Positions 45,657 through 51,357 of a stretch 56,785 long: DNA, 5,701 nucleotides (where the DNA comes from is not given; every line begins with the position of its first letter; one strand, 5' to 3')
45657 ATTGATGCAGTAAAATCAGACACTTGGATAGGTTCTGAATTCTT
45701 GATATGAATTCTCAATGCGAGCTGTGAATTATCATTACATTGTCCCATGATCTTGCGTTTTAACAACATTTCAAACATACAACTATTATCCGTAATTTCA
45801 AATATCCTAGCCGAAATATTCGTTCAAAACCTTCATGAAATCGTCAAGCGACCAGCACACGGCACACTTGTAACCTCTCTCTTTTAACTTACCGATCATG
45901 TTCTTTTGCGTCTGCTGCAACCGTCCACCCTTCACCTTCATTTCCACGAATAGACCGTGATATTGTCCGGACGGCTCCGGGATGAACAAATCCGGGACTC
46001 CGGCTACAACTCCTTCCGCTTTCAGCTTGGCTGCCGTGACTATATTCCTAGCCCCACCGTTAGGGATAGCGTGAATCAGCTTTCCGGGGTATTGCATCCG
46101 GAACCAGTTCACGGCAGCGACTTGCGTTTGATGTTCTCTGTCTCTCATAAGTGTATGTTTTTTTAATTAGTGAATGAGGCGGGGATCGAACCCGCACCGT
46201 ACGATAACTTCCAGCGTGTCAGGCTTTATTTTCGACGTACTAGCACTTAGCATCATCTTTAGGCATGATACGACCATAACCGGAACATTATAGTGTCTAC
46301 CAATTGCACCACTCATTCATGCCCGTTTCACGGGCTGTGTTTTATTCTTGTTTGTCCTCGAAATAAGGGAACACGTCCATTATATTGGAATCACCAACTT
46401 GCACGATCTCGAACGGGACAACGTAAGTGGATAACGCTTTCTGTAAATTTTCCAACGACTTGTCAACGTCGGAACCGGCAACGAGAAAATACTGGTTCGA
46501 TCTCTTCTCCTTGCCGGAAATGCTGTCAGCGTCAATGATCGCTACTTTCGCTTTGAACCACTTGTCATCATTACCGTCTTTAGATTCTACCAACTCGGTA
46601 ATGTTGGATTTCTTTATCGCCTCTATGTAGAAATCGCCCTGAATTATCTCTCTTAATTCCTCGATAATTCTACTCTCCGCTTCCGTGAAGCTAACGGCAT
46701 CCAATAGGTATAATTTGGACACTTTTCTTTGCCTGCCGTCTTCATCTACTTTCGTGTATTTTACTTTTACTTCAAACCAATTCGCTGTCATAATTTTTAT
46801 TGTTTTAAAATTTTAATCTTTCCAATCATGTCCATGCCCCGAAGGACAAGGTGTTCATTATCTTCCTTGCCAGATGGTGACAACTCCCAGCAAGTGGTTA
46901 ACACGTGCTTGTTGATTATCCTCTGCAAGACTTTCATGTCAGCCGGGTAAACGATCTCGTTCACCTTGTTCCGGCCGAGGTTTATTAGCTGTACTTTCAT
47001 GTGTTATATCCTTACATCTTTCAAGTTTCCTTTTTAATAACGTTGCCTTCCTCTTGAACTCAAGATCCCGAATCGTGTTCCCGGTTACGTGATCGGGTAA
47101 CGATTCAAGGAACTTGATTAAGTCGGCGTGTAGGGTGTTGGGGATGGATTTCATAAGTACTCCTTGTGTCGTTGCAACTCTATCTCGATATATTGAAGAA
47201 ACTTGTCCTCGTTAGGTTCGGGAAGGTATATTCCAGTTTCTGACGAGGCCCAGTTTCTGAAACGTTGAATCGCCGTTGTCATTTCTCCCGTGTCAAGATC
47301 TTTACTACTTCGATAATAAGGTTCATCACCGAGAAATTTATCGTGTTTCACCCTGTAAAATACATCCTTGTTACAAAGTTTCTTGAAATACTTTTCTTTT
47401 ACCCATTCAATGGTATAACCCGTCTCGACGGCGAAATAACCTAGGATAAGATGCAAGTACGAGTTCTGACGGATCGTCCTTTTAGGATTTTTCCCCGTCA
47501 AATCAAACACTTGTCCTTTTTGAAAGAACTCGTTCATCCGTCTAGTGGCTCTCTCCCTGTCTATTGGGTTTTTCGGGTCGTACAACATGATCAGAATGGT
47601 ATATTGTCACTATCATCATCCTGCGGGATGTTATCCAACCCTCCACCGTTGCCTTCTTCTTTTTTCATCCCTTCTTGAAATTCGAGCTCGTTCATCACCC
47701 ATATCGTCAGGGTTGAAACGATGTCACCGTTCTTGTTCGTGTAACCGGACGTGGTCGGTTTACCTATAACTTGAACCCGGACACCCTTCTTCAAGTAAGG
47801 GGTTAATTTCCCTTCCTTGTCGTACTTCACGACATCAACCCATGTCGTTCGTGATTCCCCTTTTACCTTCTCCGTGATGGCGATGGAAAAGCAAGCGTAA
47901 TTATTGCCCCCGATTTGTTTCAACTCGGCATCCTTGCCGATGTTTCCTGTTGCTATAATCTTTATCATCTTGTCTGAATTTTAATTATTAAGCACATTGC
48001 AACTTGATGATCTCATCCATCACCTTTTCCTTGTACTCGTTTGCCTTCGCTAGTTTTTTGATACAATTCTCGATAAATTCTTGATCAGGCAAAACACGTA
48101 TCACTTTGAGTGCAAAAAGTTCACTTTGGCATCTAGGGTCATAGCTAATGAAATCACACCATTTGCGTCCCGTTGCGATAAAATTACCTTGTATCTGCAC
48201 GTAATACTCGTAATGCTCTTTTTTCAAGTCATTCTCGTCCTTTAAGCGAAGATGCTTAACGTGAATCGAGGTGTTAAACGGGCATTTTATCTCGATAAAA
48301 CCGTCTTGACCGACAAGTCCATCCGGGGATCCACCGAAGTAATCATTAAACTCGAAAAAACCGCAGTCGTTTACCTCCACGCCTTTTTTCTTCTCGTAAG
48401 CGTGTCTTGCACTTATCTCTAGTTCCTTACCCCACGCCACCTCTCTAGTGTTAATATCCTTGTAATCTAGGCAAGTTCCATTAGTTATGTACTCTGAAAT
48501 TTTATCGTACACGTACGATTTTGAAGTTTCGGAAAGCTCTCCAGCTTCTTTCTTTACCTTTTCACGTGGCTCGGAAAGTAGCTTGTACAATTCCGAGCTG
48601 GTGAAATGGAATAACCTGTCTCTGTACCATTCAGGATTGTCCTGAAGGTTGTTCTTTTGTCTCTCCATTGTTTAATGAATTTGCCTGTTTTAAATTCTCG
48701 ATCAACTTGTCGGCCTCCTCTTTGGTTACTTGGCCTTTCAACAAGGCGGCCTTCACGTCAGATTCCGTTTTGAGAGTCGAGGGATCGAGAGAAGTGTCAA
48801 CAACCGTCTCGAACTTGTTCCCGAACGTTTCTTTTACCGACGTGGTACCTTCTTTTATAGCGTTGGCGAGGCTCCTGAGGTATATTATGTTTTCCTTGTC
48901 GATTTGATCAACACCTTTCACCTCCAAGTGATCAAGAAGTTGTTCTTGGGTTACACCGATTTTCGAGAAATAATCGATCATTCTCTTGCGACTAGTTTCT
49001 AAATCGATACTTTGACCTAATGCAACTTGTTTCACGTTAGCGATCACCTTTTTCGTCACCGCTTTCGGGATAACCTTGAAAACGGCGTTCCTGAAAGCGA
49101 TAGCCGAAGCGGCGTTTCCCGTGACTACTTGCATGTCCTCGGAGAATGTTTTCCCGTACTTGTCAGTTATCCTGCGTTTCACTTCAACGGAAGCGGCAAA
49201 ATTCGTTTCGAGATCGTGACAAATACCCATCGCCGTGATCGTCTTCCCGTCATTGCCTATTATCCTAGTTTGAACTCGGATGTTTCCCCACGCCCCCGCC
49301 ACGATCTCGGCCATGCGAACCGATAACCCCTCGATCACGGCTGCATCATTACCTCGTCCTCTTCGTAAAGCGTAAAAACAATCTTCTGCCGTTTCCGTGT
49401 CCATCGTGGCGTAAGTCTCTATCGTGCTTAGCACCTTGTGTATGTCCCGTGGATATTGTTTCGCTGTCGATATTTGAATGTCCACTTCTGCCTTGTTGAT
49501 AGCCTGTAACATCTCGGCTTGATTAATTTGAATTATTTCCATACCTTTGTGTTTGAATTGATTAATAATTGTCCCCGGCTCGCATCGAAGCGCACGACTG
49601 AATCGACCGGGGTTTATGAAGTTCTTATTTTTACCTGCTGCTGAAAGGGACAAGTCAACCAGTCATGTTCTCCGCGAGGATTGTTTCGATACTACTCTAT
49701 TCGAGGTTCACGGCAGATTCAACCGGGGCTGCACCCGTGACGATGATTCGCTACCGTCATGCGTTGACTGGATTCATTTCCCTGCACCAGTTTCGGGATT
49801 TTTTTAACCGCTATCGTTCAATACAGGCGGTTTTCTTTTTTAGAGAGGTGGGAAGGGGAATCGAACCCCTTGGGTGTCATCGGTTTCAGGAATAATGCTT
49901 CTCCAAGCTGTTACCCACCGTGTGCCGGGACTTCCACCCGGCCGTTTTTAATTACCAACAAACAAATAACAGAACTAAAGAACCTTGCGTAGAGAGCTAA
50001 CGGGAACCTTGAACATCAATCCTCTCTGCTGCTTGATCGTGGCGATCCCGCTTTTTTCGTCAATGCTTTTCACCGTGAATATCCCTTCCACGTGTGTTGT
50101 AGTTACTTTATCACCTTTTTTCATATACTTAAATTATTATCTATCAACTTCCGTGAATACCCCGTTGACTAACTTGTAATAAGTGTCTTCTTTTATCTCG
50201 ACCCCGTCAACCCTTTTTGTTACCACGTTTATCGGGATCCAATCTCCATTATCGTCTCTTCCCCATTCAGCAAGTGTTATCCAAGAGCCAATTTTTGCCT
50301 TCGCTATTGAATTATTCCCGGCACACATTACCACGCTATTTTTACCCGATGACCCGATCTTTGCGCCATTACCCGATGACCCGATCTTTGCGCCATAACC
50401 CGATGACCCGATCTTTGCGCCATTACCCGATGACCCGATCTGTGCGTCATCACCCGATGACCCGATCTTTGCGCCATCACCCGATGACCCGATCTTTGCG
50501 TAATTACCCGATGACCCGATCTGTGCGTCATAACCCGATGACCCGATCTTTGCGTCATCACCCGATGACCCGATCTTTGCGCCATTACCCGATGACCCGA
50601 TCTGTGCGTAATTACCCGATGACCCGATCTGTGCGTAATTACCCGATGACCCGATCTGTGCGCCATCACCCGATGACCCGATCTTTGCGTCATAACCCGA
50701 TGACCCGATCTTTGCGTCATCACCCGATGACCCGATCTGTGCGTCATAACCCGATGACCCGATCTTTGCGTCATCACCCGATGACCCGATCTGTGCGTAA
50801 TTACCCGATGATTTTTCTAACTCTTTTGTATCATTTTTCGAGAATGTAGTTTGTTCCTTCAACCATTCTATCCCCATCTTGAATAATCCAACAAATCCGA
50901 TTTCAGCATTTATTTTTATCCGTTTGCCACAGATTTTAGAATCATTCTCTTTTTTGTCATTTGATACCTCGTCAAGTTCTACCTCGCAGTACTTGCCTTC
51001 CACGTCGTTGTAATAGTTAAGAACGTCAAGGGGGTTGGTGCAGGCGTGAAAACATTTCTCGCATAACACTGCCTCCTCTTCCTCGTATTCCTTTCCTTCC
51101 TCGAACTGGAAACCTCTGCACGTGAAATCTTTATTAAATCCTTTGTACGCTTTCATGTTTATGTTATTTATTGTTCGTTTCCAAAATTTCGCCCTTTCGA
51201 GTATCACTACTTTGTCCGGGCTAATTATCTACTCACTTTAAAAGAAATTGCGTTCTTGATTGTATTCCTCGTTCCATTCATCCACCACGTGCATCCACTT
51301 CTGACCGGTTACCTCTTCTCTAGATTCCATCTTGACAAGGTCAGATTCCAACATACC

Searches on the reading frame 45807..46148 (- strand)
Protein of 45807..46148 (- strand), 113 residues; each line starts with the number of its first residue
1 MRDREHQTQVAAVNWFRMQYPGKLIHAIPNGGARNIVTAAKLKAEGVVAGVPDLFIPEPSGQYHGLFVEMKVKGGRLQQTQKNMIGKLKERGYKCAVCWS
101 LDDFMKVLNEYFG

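Call 33: search_protein_families(library=pfam, max_evalue=0.01, proteins=[window:45807-46148:-])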
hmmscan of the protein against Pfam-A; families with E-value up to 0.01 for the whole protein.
window:45807-46148:- (113 aa): 1 family
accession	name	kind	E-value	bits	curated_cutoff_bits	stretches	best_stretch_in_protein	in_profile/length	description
PF08774.17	VRR_NUC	-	1.8e-13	51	23.8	1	5-98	17-112/116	VRR-NUC domain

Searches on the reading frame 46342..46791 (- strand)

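Call 33: search_protein_families(library=pfam, max_evalue=0.01, proteins=[window:46342-46791:-])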
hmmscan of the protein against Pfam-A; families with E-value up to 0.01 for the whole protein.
window:46342-46791:- (149 aa): 1 family
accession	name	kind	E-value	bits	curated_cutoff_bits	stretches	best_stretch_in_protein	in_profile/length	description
PF14902.11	DUF4494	-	2.7e-48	163.8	27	1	5-143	1-139/139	Domain of unknown function (DUF4494)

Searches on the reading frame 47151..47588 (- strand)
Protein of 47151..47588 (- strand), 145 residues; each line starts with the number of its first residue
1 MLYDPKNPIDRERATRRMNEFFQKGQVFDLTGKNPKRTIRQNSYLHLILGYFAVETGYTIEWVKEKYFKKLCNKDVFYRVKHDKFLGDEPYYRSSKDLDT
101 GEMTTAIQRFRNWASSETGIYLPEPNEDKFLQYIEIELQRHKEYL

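Call 20: search_protein_families(library=phrogs, proteins=[window:47151-47588:-])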
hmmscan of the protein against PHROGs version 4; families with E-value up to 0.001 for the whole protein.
window:47151-47588:- (145 aa): 1 family
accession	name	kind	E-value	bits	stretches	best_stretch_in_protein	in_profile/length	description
phrog_72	-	DNA, RNA and nucleotide metabolism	2.8e-16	61.1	1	24-134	39-154/161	NinB/ Orf homologous recombination mediator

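Call 86: search_protein_families(library=pfam, max_evalue=0.01, proteins=[window:47151-47588:-])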
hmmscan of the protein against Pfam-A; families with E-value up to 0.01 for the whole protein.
window:47151-47588:- (145 aa): 0 families

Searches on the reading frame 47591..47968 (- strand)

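Call 20: search_protein_families(library=phrogs, proteins=[window:47591-47968:-])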
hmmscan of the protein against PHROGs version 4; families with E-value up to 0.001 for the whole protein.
window:47591-47968:- (125 aa): 1 family
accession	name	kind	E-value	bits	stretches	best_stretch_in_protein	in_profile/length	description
phrog_44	-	DNA, RNA and nucleotide metabolism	1.3e-22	81.9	1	1-125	87-228/271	single strand DNA binding protein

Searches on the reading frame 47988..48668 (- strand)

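Call 20: search_protein_families(library=phrogs, proteins=[window:47988-48668:-])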
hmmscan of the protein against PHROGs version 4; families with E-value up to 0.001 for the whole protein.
window:47988-48668:- (226 aa): 6 families
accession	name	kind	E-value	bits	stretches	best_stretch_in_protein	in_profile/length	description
phrog_149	-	DNA, RNA and nucleotide metabolism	7.2e-33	115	1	4-220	594-800/1242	exonuclease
phrog_5715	-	DNA, RNA and nucleotide metabolism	1e-10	42.6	1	21-161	3-133/213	exonuclease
phrog_4763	-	unknown function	2.6e-10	41.2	1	17-208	6-196/248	-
phrog_434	-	DNA, RNA and nucleotide metabolism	1.9e-08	35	1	71-207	100-230/372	RecE-like recombination exonuclease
phrog_19855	-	head and packaging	5.5e-05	21.9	1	75-169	516-599/1257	virion structural protein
phrog_1990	-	DNA, RNA and nucleotide metabolism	0.00026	21.5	1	98-214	98-212/290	Cas4-domain exonuclease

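Call 86: search_protein_families(library=pfam, max_evalue=0.01, proteins=[window:47988-48668:-])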
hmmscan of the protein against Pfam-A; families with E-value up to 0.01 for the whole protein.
window:47988-48668:- (226 aa): 1 family
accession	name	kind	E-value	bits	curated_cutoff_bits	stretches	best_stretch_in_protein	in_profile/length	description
PF09588.16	YqaJ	-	1.6e-15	58.2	22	1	47-168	25-149/150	YqaJ-like viral recombinase domain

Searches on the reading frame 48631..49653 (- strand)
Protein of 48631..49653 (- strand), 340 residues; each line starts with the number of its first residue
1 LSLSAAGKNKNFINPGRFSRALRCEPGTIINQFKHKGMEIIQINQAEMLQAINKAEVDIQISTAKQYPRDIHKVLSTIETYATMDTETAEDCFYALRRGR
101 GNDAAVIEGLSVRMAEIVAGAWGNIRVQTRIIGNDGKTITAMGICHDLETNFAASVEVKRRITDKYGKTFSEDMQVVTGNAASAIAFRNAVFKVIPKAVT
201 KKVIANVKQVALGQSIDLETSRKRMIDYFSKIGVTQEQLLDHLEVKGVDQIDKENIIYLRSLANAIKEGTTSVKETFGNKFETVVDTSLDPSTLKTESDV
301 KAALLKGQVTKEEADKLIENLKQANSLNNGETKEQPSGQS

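Call 20: search_protein_families(library=phrogs, proteins=[window:48631-49653:-])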
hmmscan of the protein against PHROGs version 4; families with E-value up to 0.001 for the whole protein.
window:48631-49653:- (340 aa): 1 family
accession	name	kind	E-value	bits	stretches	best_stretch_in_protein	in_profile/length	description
phrog_3657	-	unknown function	1.1e-64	219.3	1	34-297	11-273/289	-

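Call 33: search_protein_families(library=pfam, max_evalue=0.01, proteins=[window:48631-49653:-])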
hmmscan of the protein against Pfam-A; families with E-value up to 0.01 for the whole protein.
window:48631-49653:- (340 aa): 1 family
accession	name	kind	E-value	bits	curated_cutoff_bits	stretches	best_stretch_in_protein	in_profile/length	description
PF06292.23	MUN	-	0.0094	15.4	24.2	0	234-290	266-322/473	MUN domain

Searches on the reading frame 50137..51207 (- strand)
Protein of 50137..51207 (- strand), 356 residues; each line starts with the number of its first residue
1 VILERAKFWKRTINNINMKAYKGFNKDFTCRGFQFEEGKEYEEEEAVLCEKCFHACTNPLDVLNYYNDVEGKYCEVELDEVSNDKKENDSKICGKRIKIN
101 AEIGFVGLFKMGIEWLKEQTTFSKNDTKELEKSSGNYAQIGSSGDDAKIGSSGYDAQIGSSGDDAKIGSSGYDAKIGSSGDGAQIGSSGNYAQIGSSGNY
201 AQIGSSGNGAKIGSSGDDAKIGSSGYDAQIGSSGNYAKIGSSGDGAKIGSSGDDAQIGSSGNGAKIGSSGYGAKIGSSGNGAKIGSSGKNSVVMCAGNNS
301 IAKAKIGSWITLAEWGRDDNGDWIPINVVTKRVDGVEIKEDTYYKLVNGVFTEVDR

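Call 20: search_protein_families(library=phrogs, proteins=[window:50137-51207:-])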
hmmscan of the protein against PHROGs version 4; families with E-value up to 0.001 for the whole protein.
window:50137-51207:- (356 aa): 6 families
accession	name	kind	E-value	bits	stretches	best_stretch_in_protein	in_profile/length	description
phrog_4433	-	unknown function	1.1e-40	140.9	1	15-355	10-311/312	-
phrog_27197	-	unknown function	1.6e-15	58.4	1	276-355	18-97/97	-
phrog_8745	-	tail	1.9e-11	43.1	1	38-321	1313-1564/1803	tail fiber protein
phrog_14105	-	unknown function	7.1e-10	39.5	1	17-111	9-102/297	-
phrog_36982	-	unknown function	1.1e-05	24.6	1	139-301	249-410/944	-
phrog_38766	-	head and packaging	1.6e-05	24.6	1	135-209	85-159/478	virion structural protein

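Call 86: search_protein_families(library=pfam, max_evalue=0.01, proteins=[window:50137-51207:-])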
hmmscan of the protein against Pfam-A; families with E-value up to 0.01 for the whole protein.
window:50137-51207:- (356 aa): 3 families
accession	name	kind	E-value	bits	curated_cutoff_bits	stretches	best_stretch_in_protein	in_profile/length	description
PF24703.2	DUF7666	-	7.7e-28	97.3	27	1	18-110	1-94/95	Domain of unknown function (DUF7666)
PF01391.23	Collagen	-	0.0011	19.2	27.2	0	207-207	25-25/60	Collagen triple helix repeat (20 copies)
PF10891.13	DUF2719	-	0.0033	17.7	26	1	31-91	7-66/81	Protein of unknown function (DUF2719)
